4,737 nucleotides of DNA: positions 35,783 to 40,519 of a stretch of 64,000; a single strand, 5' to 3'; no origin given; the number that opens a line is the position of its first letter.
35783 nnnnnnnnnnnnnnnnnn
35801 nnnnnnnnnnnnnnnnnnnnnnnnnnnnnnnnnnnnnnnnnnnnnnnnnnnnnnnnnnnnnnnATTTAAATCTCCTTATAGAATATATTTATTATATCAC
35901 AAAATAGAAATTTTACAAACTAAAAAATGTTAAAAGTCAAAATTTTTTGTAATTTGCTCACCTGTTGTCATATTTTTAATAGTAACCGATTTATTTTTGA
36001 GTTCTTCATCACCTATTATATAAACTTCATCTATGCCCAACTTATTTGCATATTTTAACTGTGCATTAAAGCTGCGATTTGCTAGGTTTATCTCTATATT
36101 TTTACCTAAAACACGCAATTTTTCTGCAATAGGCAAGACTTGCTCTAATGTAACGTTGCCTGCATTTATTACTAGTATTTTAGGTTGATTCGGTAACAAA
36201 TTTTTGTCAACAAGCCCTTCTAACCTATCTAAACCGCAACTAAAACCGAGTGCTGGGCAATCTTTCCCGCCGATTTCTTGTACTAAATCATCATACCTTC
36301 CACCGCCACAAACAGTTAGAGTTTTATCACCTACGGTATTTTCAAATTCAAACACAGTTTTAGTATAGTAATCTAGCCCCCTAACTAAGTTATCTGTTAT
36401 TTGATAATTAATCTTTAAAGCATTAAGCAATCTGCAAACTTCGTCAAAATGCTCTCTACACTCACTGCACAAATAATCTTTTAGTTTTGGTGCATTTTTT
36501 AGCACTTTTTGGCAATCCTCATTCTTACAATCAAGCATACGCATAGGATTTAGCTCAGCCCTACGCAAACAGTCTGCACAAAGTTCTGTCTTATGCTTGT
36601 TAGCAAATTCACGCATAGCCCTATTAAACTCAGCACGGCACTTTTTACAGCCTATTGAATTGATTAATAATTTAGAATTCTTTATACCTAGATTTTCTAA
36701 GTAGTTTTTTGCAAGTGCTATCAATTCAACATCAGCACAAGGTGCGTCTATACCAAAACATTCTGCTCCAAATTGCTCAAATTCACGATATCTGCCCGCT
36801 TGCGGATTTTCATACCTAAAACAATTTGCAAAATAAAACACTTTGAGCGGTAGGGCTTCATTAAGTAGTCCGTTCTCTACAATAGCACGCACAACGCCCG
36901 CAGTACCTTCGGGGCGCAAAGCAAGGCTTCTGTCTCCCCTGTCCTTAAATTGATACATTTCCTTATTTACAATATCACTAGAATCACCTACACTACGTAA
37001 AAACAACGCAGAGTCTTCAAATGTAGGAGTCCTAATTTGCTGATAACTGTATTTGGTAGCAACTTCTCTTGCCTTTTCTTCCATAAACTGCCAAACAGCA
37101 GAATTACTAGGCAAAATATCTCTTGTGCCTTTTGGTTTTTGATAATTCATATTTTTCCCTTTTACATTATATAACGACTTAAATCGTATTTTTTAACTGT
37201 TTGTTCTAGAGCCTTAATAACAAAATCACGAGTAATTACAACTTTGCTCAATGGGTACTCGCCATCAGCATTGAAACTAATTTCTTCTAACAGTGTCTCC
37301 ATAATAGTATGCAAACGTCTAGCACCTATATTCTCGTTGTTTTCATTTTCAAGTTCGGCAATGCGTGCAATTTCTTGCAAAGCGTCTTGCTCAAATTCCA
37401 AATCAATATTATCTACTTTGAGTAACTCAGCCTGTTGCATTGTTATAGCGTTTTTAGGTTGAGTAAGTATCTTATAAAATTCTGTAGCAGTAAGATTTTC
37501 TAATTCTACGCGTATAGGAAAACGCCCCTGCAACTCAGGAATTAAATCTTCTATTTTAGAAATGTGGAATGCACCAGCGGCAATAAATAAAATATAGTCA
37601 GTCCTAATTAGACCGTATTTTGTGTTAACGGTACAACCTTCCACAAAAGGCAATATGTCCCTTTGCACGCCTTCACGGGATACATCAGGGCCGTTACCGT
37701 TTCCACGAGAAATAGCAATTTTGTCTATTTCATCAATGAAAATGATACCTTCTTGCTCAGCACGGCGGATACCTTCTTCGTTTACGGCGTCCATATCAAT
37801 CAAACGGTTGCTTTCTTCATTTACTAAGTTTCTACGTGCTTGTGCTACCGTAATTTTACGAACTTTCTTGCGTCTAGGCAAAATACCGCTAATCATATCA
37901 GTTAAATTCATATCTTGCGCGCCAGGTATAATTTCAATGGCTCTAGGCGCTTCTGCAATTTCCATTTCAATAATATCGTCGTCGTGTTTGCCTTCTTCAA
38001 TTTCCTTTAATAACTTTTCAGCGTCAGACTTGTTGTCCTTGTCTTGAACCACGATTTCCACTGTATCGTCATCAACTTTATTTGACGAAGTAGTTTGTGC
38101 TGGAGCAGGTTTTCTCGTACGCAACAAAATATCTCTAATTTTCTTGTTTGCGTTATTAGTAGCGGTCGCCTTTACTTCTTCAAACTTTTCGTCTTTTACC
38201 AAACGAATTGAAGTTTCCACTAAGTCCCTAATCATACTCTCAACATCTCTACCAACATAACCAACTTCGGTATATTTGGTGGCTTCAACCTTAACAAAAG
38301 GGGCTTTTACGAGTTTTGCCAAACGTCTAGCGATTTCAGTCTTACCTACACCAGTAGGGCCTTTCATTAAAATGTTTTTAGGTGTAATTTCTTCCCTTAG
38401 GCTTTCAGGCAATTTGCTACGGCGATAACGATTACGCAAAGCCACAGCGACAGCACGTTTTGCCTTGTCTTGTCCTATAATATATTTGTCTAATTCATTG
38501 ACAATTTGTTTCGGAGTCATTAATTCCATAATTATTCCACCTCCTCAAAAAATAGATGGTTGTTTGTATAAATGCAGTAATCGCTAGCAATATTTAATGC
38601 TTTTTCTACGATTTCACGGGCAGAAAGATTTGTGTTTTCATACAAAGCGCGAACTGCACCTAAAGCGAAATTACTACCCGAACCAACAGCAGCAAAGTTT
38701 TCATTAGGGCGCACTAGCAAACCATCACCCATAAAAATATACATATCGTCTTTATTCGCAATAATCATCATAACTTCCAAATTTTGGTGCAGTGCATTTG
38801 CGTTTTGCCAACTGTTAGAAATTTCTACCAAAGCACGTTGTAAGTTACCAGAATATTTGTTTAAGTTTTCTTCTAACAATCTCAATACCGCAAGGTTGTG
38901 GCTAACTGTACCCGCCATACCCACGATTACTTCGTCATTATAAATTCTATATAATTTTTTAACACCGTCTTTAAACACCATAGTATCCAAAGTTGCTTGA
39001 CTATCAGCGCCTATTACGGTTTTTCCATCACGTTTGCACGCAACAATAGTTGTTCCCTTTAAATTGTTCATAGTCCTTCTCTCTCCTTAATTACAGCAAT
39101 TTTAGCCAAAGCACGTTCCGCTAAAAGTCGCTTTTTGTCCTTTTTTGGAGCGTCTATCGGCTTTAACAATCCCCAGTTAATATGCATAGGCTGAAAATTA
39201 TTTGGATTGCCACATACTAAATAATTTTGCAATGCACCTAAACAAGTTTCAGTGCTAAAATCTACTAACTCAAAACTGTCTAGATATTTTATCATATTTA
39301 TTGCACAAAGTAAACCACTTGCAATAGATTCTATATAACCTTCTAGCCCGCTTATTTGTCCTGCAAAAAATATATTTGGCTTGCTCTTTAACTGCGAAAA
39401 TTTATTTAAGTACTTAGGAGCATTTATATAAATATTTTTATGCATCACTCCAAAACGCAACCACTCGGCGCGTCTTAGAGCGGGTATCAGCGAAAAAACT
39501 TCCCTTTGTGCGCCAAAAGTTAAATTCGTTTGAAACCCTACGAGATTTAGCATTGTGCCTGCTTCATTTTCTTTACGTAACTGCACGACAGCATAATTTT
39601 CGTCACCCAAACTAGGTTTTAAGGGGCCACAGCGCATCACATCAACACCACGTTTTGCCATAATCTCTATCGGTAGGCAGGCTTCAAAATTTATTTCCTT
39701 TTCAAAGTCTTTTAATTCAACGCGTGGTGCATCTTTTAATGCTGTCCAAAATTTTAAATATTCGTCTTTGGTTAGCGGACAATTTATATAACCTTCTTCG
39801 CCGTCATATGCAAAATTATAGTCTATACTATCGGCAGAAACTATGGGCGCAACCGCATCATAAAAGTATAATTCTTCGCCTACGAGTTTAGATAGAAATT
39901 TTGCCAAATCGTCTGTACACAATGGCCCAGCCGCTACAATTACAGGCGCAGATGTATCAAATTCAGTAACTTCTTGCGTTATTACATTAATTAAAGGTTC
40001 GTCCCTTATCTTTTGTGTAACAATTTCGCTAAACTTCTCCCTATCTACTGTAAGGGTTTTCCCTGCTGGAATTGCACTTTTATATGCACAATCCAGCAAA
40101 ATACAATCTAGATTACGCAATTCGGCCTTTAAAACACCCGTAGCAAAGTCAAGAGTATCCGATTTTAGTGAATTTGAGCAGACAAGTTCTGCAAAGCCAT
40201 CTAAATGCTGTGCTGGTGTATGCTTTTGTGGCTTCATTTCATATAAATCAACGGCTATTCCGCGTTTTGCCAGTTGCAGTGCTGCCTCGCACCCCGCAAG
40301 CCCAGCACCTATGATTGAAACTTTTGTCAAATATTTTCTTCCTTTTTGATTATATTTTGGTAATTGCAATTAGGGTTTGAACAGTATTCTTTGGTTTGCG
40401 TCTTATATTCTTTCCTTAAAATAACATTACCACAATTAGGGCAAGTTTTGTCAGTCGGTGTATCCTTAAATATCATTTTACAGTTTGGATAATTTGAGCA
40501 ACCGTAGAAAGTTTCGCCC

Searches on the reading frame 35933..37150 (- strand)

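Call 72: search_protein_families(library=pfam, proteins=[window:35933-37150:-], max_evalue=1e-8)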
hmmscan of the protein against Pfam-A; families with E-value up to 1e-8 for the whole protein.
window:35933-37150:- (406 aa): 3 families
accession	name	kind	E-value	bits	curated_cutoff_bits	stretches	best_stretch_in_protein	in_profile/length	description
PF13393.11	tRNA-synt_His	-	2.3e-48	165.4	25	1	8-310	1-308/308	Histidyl-tRNA synthetase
PF00587.30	tRNA-synt_2b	-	1.3e-19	71.4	29.3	1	66-294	1-146/179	tRNA synthetase class II core domain (G, H, P, S and T)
PF03129.25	HGTP_anticodon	-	6e-11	42.8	21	1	325-403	2-83/94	Anticodon binding domain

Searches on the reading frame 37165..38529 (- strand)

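Call 72: search_protein_families(library=pfam, proteins=[window:37165-38529:-], max_evalue=1e-8)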
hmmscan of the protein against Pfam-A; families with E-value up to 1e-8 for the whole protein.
window:37165-38529:- (455 aa): 2 families
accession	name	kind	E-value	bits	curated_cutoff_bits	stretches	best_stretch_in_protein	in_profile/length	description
PF07724.20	AAA_2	-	5e-30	105.2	27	1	218-340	28-166/166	AAA domain (Cdc48 subfamily)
PF00004.35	AAA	-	3.7e-15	57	21.2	0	252-344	48-130/131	ATPase family associated with various cellular activities (AAA)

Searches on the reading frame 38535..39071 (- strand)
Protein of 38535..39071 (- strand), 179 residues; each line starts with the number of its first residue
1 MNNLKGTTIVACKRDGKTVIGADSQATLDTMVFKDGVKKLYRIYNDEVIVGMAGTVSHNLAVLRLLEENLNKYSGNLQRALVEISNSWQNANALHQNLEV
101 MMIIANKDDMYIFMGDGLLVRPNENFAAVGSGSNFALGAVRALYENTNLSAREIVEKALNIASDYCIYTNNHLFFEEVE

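Call 72: search_protein_families(library=pfam, proteins=[window:38535-39071:-], max_evalue=1e-8)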
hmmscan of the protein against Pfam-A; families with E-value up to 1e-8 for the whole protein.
window:38535-39071:- (179 aa): 1 family
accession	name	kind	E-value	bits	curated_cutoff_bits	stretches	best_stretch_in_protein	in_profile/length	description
PF00227.31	Proteasome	-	1.8e-22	80.4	22.4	1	5-172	3-183/189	Proteasome subunit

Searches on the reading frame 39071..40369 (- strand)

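Call 72: search_protein_families(library=pfam, proteins=[window:39071-40369:-], max_evalue=1e-8)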
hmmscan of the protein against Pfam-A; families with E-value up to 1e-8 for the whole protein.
window:39071-40369:- (433 aa): 1 family
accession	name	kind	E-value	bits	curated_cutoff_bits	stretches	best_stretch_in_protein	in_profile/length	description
PF01134.28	GIDA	-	4.5e-79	266.8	22.1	1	16-364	1-388/391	Glucose inhibited division protein A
